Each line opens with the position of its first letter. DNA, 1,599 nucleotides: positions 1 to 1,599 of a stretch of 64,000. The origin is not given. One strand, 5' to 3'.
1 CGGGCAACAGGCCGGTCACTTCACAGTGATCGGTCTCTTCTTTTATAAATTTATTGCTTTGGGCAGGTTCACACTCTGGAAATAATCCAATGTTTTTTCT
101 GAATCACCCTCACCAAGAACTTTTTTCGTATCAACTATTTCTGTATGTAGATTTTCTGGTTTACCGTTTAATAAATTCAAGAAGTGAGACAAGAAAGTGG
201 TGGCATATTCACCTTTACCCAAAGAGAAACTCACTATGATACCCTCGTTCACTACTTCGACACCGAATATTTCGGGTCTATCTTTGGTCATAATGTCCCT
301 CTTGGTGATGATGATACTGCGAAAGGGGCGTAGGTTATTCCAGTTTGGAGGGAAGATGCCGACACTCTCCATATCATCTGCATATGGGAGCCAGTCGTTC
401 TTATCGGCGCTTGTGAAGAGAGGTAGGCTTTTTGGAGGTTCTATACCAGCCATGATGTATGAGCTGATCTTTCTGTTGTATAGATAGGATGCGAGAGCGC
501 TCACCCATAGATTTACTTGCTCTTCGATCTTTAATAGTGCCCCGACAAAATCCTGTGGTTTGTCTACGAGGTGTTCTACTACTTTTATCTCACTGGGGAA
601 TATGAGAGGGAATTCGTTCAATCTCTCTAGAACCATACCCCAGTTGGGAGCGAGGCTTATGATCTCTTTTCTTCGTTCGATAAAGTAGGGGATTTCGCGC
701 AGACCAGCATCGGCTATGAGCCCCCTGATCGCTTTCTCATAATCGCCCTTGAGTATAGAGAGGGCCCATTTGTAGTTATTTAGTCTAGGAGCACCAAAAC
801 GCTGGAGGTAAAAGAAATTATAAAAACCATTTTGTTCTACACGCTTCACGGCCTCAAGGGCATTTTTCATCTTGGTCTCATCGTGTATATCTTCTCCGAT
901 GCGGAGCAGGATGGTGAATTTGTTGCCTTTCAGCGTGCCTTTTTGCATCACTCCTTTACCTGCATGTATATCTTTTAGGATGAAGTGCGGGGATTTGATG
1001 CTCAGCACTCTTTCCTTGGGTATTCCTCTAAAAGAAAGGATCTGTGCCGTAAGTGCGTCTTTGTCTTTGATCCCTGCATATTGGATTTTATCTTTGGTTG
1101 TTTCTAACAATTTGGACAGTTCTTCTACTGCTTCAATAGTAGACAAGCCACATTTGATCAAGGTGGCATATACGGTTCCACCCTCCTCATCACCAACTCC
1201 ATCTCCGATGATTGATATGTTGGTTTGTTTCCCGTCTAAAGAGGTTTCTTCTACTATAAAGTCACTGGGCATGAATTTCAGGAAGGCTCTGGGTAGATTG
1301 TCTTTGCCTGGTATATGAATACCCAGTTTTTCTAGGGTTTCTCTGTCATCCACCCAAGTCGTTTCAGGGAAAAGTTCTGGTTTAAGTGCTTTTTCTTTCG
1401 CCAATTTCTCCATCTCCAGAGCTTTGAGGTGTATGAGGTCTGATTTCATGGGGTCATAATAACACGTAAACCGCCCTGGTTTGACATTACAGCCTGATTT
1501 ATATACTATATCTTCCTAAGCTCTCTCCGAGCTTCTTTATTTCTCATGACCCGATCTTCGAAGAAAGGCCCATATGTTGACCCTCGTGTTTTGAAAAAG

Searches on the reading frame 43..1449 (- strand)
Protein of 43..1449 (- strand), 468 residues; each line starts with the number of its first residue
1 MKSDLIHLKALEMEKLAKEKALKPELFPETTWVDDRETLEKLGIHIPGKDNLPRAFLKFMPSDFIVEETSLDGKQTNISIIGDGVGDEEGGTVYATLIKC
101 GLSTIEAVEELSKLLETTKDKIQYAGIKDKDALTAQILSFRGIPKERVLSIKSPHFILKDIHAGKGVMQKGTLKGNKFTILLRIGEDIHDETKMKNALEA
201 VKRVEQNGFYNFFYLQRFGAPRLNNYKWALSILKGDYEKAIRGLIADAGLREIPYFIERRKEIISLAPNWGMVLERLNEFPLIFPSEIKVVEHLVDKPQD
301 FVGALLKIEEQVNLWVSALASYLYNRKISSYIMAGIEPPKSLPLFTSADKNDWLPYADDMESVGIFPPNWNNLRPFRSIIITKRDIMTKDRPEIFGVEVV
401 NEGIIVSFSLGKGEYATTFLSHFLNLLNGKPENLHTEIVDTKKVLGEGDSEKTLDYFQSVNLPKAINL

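Call 78: search_protein_families(library=ncbifam, proteins=[window:43-1449:-], max_evalue=0.1)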
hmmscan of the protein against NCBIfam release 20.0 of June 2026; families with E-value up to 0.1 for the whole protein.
window:43-1449:- (468 aa): 9 families
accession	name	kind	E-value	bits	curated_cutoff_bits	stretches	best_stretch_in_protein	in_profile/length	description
TIGR00094.1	tRNA_TruD_broad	equivalog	1.7e-36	126.5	172.2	1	57-333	23-283/413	tRNA pseudouridine(13) synthase TruD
NF002160.0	PRK00984.2-5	equivalog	1.5e-28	100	428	1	57-335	5-262/395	tRNA pseudouridine(13) synthase TruD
NF002158.0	PRK00984.2-3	equivalog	8.3e-22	77.9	654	1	103-336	67-306/449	tRNA pseudouridine(13) synthase TruD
NF002156.0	PRK00984.2-1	equivalog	1e-20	74.2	583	1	85-333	20-259/389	tRNA pseudouridine(13) synthase TruD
NF002154.0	PRK00984.1-3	equivalog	6.4e-20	71.3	469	1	91-237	43-184/368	tRNA pseudouridine(13) synthase TruD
NF002153.0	PRK00984.1-2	equivalog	1e-16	60.4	413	1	51-233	15-181/353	tRNA pseudouridine(13) synthase TruD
NF002155.0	PRK00984.1-4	equivalog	1.1e-16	60.7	445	1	87-221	38-168/349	tRNA pseudouridine(13) synthase TruD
NF004734.0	PRK06074.2-1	equivalog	0.023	14.7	169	1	29-58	107-136/164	NADH-quinone oxidoreductase subunit C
NF040910.1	CD1375_fam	subfamily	0.089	12.6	22.5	0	93-108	4-19/34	CD1375 family protein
